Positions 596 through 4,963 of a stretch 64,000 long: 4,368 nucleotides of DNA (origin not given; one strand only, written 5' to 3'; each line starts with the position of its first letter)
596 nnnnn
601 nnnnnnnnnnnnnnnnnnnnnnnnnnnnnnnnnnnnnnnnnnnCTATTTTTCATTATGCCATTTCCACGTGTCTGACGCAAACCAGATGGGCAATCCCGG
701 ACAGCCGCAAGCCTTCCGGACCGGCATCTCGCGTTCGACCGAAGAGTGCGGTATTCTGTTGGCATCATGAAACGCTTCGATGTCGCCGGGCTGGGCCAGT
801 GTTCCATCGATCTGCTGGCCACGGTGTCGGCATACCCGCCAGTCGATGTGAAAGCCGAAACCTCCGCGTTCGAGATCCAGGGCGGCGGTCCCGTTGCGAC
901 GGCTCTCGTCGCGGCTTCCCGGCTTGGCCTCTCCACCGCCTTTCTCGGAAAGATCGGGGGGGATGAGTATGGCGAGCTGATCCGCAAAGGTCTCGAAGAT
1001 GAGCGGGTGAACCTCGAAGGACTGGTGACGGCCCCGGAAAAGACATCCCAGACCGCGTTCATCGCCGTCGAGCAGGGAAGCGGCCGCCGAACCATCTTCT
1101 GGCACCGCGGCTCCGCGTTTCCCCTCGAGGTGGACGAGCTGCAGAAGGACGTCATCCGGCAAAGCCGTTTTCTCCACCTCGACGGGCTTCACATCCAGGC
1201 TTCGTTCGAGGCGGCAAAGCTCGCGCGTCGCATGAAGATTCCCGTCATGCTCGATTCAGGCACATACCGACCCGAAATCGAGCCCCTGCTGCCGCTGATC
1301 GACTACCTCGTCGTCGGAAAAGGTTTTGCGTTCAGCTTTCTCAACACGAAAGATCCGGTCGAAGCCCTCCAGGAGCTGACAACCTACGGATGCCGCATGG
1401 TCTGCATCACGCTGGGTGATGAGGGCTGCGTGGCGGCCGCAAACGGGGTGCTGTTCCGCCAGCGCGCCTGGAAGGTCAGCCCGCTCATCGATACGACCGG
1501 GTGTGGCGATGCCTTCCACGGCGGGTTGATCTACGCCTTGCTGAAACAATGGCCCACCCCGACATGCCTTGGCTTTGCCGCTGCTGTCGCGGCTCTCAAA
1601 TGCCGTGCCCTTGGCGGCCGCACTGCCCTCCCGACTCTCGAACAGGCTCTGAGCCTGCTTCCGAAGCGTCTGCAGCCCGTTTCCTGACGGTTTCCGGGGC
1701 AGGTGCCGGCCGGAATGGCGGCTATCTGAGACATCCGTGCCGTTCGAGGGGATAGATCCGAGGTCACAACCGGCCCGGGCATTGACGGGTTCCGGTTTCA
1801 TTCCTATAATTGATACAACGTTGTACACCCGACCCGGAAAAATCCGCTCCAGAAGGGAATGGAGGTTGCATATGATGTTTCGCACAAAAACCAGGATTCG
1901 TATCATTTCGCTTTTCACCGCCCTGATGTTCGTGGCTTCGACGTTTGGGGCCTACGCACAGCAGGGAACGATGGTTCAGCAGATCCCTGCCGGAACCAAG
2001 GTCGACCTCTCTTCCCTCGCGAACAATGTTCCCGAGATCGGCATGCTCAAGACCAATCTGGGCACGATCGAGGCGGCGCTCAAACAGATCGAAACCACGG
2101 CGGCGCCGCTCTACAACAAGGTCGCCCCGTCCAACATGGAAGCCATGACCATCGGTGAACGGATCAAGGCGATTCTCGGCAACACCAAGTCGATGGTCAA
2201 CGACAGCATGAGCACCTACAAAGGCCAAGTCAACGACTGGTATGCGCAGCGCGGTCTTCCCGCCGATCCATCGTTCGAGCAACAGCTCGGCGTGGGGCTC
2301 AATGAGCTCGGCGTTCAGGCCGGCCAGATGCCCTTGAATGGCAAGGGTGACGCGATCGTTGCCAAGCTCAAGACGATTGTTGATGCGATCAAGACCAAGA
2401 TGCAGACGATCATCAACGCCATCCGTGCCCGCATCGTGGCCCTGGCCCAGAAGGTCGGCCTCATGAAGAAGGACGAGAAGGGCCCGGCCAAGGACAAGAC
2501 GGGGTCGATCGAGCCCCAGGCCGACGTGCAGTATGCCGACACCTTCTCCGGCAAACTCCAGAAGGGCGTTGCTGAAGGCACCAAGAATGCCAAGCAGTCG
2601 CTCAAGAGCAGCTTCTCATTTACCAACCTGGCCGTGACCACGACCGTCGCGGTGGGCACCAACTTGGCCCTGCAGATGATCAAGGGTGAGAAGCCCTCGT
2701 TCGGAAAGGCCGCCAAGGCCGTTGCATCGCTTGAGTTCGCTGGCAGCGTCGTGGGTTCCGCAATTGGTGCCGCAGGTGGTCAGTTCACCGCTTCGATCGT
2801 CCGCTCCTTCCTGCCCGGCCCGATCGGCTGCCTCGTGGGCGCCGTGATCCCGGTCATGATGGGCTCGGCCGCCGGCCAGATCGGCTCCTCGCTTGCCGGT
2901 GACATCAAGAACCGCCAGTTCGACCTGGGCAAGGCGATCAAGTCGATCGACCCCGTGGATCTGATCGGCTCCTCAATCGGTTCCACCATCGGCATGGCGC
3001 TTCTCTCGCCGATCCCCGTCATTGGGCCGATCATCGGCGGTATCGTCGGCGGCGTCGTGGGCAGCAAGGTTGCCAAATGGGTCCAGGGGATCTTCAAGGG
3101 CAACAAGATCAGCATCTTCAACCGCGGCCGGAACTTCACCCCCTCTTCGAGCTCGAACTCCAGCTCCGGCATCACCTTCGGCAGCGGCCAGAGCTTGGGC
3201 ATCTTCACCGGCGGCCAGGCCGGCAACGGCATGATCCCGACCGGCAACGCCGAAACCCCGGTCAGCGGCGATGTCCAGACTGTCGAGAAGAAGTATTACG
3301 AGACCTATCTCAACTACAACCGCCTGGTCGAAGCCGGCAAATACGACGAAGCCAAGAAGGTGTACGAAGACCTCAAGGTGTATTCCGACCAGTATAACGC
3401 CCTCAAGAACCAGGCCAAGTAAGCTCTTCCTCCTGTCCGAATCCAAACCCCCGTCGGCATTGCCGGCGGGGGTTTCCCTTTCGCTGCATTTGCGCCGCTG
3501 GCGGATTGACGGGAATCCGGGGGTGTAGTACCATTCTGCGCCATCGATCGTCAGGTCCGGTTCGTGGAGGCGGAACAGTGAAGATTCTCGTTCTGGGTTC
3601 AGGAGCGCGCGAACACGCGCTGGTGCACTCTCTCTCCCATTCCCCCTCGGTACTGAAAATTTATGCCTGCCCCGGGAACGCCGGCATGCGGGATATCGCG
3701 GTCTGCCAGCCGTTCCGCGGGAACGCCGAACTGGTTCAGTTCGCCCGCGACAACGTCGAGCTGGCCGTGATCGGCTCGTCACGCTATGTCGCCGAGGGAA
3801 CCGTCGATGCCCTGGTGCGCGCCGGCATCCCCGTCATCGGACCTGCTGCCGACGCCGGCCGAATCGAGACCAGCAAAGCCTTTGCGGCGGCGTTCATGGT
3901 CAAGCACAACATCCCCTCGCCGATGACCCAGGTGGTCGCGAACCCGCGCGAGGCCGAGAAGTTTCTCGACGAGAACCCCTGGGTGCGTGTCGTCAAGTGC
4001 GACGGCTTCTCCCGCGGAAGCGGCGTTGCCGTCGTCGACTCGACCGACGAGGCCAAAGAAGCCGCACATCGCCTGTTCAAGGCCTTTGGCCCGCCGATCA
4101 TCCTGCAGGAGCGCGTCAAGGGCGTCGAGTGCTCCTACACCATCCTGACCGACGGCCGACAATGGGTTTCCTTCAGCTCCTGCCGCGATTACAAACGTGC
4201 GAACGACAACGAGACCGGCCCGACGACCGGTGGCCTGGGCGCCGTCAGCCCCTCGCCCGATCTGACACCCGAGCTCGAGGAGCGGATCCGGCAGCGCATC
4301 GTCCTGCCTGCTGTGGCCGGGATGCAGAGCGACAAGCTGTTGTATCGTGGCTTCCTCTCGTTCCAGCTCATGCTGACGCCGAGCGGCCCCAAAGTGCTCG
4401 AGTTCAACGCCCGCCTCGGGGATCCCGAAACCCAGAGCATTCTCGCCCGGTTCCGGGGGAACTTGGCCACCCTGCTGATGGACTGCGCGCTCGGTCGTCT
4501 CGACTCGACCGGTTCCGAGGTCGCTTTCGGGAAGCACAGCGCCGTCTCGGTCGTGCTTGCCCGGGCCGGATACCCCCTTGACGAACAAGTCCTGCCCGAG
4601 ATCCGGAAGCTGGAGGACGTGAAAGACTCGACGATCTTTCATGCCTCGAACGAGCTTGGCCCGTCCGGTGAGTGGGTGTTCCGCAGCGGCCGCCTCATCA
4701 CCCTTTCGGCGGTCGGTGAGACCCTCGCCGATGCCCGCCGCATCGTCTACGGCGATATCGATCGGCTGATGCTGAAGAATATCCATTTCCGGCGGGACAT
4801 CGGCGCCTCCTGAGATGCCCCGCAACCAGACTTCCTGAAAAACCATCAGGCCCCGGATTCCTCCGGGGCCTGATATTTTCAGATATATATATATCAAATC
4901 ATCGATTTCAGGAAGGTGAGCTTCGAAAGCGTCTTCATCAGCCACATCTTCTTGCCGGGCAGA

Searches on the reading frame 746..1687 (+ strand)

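Call 49: search_protein_families(library=pfam, proteins=[window:746-1687:+], max_evalue=0.00001)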
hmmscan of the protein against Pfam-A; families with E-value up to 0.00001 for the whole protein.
window:746-1687:+ (313 aa): 1 family
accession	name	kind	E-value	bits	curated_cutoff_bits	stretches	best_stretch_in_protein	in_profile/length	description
PF00294.29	PfkB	-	1e-44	153.5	25.8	1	13-297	4-301/302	pfkB family carbohydrate kinase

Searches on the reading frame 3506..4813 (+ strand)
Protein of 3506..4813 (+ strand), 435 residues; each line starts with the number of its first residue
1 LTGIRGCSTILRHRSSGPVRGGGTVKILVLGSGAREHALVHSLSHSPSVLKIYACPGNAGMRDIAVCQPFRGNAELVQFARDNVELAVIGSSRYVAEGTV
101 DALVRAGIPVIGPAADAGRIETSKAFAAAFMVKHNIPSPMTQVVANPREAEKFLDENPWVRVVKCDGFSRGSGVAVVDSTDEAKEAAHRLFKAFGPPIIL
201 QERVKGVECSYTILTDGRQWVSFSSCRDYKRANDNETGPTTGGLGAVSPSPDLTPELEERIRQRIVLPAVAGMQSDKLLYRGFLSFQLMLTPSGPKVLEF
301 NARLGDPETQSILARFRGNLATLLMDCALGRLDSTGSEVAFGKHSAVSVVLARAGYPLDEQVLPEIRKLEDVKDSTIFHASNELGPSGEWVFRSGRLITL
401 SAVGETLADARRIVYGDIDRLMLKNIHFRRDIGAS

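Call 49: search_protein_families(library=pfam, proteins=[window:3506-4813:+], max_evalue=0.00001)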
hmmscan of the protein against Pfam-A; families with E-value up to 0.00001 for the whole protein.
window:3506-4813:+ (435 aa): 3 families
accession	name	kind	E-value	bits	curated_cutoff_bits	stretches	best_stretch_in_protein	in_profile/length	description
PF01071.24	GARS_A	-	8.6e-53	179.5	27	1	122-309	1-194/194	Phosphoribosylglycinamide synthetase, ATP-grasp (A) domain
PF02844.21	GARS_N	-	1.1e-24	87.5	29.5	1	26-121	2-100/100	Phosphoribosylglycinamide synthetase, N domain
PF02843.22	GARS_C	-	2.2e-16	60.4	34.8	1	346-434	1-91/92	Phosphoribosylglycinamide synthetase, C domain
